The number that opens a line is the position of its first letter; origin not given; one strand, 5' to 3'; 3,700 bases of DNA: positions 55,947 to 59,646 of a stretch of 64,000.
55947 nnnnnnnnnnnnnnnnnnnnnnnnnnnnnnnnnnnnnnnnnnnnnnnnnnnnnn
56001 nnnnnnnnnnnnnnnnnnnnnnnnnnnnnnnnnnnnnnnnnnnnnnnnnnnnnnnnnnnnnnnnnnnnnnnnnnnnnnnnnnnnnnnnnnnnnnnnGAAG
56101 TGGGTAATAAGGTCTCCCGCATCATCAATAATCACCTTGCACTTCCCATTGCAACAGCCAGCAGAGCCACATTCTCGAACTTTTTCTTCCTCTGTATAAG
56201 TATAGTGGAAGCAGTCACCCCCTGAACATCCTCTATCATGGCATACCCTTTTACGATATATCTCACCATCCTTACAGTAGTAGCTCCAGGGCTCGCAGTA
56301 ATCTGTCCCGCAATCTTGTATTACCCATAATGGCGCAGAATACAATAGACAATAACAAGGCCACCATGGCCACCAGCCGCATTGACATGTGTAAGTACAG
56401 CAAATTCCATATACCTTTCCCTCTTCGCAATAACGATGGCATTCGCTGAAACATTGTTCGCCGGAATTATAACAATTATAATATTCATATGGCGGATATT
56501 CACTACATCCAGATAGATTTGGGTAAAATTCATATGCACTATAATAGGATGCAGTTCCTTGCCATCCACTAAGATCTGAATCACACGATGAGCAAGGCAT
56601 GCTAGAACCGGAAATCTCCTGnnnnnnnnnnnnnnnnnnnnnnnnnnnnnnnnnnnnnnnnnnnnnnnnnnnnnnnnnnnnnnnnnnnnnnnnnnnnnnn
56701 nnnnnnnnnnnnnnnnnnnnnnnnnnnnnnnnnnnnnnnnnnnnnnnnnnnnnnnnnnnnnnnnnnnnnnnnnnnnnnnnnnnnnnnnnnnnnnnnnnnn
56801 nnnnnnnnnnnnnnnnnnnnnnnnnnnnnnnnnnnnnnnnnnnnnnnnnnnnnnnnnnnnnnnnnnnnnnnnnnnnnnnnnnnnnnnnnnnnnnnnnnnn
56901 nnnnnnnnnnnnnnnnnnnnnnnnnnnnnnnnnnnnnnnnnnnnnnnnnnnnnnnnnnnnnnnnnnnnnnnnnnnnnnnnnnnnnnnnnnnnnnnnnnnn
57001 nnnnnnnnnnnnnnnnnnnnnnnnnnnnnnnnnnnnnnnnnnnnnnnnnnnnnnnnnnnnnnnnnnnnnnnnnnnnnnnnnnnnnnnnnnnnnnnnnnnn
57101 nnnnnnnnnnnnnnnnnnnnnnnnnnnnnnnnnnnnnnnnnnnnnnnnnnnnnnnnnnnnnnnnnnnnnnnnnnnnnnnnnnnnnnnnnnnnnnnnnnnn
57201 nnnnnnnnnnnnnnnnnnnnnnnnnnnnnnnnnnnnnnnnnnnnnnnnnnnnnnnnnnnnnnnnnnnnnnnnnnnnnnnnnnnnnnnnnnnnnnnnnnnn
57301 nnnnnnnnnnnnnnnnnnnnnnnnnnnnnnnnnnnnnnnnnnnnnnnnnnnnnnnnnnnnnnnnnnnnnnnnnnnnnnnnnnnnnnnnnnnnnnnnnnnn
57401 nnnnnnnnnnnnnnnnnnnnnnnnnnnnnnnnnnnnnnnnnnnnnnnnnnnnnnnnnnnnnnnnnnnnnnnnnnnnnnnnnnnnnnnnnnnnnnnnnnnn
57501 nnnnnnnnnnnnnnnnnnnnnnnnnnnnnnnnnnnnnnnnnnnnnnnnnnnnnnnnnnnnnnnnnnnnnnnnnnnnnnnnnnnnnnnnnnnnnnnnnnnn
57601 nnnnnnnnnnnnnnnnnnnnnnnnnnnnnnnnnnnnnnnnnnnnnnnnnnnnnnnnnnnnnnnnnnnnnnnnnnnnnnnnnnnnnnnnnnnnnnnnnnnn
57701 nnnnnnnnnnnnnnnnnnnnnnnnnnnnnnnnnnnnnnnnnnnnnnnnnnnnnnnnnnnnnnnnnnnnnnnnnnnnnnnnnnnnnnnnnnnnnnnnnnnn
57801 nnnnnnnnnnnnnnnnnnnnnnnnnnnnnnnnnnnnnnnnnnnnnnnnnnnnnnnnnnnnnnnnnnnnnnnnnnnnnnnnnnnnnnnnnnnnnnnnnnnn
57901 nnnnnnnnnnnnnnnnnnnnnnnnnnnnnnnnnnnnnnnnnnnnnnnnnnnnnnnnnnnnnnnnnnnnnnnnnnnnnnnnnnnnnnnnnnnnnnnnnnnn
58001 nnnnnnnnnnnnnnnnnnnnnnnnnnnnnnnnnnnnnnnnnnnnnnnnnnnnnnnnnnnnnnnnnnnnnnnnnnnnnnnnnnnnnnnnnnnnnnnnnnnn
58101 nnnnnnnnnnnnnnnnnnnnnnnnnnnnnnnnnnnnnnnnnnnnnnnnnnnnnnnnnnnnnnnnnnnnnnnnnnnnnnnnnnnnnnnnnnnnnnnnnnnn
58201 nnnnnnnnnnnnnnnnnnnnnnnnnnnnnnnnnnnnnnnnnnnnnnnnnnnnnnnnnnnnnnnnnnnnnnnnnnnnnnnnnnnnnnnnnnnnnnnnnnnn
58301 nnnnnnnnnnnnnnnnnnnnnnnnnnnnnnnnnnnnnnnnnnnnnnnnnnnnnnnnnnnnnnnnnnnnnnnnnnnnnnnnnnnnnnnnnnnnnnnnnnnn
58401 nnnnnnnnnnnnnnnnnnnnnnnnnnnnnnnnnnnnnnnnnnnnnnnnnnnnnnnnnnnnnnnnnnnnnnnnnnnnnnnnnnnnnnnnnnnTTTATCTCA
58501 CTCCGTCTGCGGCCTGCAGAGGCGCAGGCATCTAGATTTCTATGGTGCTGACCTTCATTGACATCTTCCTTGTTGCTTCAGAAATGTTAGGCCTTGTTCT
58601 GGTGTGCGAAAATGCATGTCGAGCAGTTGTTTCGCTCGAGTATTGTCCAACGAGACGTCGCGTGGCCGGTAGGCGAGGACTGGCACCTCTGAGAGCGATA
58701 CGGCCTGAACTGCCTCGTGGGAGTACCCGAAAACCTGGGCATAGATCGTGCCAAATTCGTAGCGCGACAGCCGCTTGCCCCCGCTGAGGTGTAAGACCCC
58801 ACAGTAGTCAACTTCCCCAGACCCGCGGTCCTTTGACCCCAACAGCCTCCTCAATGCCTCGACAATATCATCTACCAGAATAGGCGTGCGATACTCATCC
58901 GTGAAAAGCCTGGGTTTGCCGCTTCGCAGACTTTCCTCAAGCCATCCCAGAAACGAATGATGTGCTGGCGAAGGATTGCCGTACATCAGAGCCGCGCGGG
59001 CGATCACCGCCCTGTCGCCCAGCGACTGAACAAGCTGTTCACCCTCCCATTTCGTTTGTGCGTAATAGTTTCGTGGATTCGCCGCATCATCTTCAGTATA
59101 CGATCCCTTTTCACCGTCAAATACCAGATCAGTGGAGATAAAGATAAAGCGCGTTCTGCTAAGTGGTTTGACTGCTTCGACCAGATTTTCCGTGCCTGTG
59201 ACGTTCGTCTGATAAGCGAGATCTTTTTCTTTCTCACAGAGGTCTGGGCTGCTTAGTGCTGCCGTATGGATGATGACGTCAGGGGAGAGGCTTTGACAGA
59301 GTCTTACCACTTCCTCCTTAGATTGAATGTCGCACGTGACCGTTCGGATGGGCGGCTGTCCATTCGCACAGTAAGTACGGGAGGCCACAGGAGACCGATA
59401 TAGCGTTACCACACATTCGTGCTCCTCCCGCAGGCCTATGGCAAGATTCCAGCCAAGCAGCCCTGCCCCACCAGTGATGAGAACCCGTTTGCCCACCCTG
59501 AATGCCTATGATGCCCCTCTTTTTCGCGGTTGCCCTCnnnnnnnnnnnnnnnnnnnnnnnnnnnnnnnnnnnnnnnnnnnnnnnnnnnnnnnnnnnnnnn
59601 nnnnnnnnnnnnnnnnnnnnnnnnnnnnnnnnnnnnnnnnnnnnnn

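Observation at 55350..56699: A+T-richer gene for a secreted protein that is hyper-rich in Cys/Tyr/Trp and has DUF4214-like repeats, bounded by a REP-like palindrome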

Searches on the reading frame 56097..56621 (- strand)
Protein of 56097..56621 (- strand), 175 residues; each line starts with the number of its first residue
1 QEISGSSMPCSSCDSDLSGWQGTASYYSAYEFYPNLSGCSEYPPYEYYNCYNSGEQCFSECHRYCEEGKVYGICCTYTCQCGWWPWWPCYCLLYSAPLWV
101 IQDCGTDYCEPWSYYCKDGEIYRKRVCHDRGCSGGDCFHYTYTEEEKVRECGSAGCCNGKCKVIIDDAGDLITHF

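Call 19: search_protein_representatives(protein=window:56097-56621:-)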
Query: 175 residues. Proteins with E-value up to 0.001 (for the whole library): 224; up to 1e-10: 74; up to 1e-30: 5. The best 150 are listed.
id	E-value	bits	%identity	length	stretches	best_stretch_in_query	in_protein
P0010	1.3e-39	152.5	46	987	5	102-167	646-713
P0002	5.2e-39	150.5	60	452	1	32-175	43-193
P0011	5.8e-39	150.3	46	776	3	65-162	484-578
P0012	9.4e-39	149.7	43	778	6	63-162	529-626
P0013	8.9e-32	126.9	39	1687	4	62-169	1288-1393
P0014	3.9e-29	118.2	50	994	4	100-152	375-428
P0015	2.7e-26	109.0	41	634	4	64-169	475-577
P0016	7.2e-26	107.6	41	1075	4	102-162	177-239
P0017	2.5e-25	105.8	37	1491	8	40-163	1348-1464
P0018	3.0e-24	102.3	32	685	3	54-164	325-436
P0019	5.8e-24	101.3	55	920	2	100-173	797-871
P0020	1.5e-21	93.4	39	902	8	102-158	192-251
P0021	5.3e-21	91.7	50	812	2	101-157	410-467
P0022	8.3e-21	91.0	45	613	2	71-165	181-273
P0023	9.0e-21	90.9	38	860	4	64-163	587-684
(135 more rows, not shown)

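Call 20: search_protein_families(library=pfam, proteins=[P0010, P0011, P0012, P0013, P0014, P0015, P0016, P0018, P0019, P0022], max_evalue=0.01)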
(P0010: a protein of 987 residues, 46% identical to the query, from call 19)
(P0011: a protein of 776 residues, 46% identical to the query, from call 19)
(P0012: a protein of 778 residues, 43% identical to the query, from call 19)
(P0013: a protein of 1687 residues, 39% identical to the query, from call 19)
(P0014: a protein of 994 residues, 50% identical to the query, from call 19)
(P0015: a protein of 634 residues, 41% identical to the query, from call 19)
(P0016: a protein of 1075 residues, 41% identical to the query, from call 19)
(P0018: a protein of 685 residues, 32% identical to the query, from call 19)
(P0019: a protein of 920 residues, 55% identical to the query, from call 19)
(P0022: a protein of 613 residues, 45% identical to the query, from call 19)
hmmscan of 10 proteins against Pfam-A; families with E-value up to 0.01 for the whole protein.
P0010 (987 aa): 1 family
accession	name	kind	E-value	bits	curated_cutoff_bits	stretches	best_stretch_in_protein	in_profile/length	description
PF00404.24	Dockerin_1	-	0.00018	22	22.9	1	930-979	2-52/57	Dockerin type I domain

P0011 (776 aa): 1 family
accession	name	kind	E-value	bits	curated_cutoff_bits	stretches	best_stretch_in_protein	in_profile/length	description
PF00963.24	Cohesin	-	2.9e-08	34.4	24.1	1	131-257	8-139/139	Cohesin domain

P0012 (778 aa): 1 family
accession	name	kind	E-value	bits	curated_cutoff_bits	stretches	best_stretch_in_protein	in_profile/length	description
PF00404.24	Dockerin_1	-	1.8e-06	28.5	22.9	1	33-86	1-55/57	Dockerin type I domain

P0013 (1687 aa): 2 families
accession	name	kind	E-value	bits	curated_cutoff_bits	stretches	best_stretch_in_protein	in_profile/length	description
PF01551.29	Peptidase_M23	-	6.9e-13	49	28.7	1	690-776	2-90/96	Peptidase family M23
PF00404.24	Dockerin_1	-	3.6e-05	24.3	22.9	1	1213-1257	2-51/57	Dockerin type I domain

P0014 (994 aa): 0 families

P0015 (634 aa): 1 family
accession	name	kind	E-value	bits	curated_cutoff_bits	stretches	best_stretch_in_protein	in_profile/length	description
PF00404.24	Dockerin_1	-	2e-06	28.3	22.9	1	576-626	1-52/57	Dockerin type I domain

P0016 (1075 aa): 2 families
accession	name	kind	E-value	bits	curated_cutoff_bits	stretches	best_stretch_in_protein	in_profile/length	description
PF04151.21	PPC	-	2.3e-06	28.8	25.9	1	60-127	2-69/70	Bacterial pre-peptidase C-terminal domain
PF22596.2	Scabin-like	-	8.9e-06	26.1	27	1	932-1061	2-130/130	Scabin-like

P0018 (685 aa): 2 families
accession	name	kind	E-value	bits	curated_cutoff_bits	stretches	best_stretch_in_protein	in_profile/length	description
PF02009.21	RIFIN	-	3.2e-05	24.4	32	1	498-673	150-308/327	Rifin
PF16165.10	Ferlin_C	-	0.0029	18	29.4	1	566-674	39-142/154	Ferlin C-terminus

P0019 (920 aa): 2 families
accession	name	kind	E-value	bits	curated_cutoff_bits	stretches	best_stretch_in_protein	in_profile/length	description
PF01841.26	Transglut_core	-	2.1e-16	60.6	23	1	405-520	5-108/108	Transglutaminase-like superfamily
PF00404.24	Dockerin_1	-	7.8e-07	29.6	22.9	1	862-913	1-53/57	Dockerin type I domain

P0022 (613 aa): 3 families
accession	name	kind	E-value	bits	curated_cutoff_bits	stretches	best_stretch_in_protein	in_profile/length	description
PF18911.6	PKD_4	-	8.6e-11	42.2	27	1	513-578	14-76/85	PKD domain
PF25788.1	Ig_Rha78A_N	-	9.4e-08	32.7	27.4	1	398-496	11-101/105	Rha78A-like, N-terminal immunoglobulin domain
PF00801.26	PKD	-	2.7e-05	24.5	23.5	1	512-575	10-70/80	PKD domain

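Call 33: find_homologous_proteins(query=window:56133-56621:-, max_evalue=0.001)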
Query seq(163 aa): 23 candidates shared short words with the query, none scored E <= 0.001.

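Call 54: list_cluster_members(proteins=[P0010, P0011, P0012, P0013, P0014, P0015, P0016, P0017, P0019, P0022])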
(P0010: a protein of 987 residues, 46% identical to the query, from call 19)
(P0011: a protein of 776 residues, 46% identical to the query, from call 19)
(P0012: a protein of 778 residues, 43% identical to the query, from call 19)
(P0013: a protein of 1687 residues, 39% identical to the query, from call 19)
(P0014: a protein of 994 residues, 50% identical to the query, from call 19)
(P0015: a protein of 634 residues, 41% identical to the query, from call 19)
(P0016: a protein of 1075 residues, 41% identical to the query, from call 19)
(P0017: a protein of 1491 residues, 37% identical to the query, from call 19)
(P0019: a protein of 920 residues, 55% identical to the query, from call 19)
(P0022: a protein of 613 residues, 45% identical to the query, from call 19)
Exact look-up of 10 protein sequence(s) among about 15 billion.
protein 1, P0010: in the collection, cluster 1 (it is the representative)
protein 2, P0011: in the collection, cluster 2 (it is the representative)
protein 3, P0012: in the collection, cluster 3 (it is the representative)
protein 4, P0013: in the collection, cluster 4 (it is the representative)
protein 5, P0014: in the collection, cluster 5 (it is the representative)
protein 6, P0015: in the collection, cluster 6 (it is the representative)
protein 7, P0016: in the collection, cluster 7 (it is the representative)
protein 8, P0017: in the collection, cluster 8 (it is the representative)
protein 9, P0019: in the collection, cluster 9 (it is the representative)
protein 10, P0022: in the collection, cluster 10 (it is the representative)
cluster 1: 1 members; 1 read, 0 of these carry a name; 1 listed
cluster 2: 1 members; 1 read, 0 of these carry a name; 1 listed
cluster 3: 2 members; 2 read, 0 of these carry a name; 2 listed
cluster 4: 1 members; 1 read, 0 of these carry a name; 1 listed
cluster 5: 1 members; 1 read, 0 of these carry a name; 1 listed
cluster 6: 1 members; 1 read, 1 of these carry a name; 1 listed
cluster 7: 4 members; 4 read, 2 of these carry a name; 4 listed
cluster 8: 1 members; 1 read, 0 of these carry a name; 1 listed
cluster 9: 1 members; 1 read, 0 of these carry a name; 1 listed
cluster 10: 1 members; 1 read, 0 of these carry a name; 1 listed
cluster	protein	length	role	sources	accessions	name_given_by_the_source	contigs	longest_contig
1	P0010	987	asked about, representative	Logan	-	-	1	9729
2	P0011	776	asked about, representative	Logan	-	-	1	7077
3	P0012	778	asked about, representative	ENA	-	-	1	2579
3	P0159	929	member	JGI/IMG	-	-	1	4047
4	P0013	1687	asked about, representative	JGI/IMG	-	-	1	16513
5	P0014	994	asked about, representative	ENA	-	-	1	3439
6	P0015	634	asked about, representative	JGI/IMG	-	hypothetical protein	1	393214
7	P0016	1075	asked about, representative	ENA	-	-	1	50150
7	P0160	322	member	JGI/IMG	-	hypothetical protein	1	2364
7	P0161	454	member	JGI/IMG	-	hypothetical protein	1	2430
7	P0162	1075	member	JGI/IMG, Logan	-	-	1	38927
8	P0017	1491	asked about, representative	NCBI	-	-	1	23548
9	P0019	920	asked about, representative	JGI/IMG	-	-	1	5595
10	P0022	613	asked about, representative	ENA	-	-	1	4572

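Call 81: find_encoding_contigs(protein=P0015, flank=10000, max_places=1)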
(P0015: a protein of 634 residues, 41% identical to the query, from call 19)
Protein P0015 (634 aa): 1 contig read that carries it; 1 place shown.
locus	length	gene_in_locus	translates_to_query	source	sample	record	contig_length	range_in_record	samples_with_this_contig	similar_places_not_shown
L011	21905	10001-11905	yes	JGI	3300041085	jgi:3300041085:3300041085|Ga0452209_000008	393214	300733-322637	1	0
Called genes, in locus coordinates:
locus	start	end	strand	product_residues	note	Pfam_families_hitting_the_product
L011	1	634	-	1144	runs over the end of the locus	-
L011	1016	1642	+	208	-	-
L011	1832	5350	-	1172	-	-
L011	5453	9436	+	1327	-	PF11617:Cu-binding_MopE (faint), PF22352:K319L-like_PKD (faint), PF00801:PKD, PF18911:PKD_4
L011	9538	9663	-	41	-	-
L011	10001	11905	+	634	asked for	PF00404:Dockerin_1 (weak)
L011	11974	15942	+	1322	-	PF11617:Cu-binding_MopE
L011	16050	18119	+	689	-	PF21027:Sde0182_C (faint)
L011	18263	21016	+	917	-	PF13385:Laminin_G_3, PF00963:Cohesin, PF00404:Dockerin_1 (weak)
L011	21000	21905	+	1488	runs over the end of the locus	PF17991:Thioredoxin_10 (faint), PF13385:Laminin_G_3, PF02836:Glyco_hydro_2_C, PF03198:Glyco_hydro_72, PF00404:Dockerin_1 (weak)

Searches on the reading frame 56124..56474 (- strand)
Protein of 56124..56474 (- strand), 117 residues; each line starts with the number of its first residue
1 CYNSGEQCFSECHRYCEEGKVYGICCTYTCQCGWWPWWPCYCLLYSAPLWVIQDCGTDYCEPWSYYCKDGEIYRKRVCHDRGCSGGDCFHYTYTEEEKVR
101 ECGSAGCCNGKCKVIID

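Call 55: predict_structure(alignment_id=A4)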
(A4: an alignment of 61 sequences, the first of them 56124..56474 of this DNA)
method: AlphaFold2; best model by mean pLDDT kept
length: 117 residues; sequences in the alignment: 61
mean_pLDDT: 92.6   pTM: 0.67
mean pLDDT of the five models: 92.6, 92.2, 91.8, 91.2, 90.5
residues with pLDDT >= 90: 89; 70-90: 23; 50-70: 5; < 50: 0
segments of 3 or more residues with pLDDT < 50: none
pLDDT, mean of each block of 10 residues (from residue 1): 76 96 94 85 91 97 97 98 97 98 95 86
secondary structure, 60 per line:
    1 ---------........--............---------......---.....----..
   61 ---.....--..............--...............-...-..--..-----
elements in order: E10-17 E20-31 E41-46 E50-54 E64-68 E71-84 E87-101

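Call 57: find_homologous_proteins(query=A4, max_evalue=0.00001)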
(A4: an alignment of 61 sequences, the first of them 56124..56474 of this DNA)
Query A4 (61 sequences): 68 candidates shared short words with the query, none scored E <= 0.00001.

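Call 79: search_solved_structures(query=A4, max_evalue=1)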
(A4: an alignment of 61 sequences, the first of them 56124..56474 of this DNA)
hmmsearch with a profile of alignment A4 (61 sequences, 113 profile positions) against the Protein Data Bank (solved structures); distinct sequences matched with E-value up to 1: 0.

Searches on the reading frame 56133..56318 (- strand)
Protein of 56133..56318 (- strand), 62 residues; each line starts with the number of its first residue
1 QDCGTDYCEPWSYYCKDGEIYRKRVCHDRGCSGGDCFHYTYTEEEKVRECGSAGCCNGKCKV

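Call 92: find_related_loci(query=window:56133-56318:-, collection=viral_contigs, flank=3000)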
Query seq(62 aa) (62 aa) in viral_contigs; peptide patterns used: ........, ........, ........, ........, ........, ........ (x = any residue, [..] = any of these).
3 stretches matched a pattern, but none encodes a relative of the query by tblastn (E <= 1e-3).

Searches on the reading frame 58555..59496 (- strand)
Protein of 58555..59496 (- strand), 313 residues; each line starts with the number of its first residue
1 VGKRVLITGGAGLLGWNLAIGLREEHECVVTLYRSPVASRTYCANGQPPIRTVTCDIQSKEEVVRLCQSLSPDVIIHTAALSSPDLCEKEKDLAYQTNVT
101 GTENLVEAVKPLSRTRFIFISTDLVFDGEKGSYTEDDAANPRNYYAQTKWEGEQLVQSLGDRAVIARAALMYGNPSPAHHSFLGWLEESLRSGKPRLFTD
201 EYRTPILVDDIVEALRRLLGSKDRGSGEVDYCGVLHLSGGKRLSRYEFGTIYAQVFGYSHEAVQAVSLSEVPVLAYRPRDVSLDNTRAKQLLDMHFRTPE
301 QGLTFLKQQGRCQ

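Call 76: search_protein_families(library=pfam, proteins=[window:58555-59496:-], max_evalue=0.01)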
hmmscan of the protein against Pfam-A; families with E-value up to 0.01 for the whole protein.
window:58555-59496:- (313 aa): 9 families
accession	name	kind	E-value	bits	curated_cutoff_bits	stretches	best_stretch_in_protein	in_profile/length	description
PF04321.23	RmlD_sub_bind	-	7.8e-57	193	27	1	4-303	2-278/287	RmlD substrate binding domain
PF01370.27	Epimerase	-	1.6e-31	110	20.9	1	5-226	1-232/240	NAD dependent epimerase/dehydratase family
PF16363.11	GDP_Man_Dehyd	-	5.9e-20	72.4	27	1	6-165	1-173/332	GDP-mannose 4,6 dehydratase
PF02719.21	Polysacc_synt_2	-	3.1e-15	56.6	20.2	1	5-199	1-195/293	Polysaccharide biosynthesis protein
PF07993.18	NAD_binding_4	-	8.3e-13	48.5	20.1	1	72-188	89-218/258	Male sterility protein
PF01073.25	3Beta_HSD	-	2.2e-12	47.1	22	1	6-163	1-164/280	3-beta hydroxysteroid dehydrogenase/isomerase family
PF00106.31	adh_short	-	7.9e-05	22.7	26.6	1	3-112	1-122/195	short chain dehydrogenase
PF08659.16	KR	-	0.00031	21.2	22.6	1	5-121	3-135/180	KR domain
PF13460.12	NAD_binding_10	-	0.00071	19.9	27.2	1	9-158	1-133/184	NAD(P)H-binding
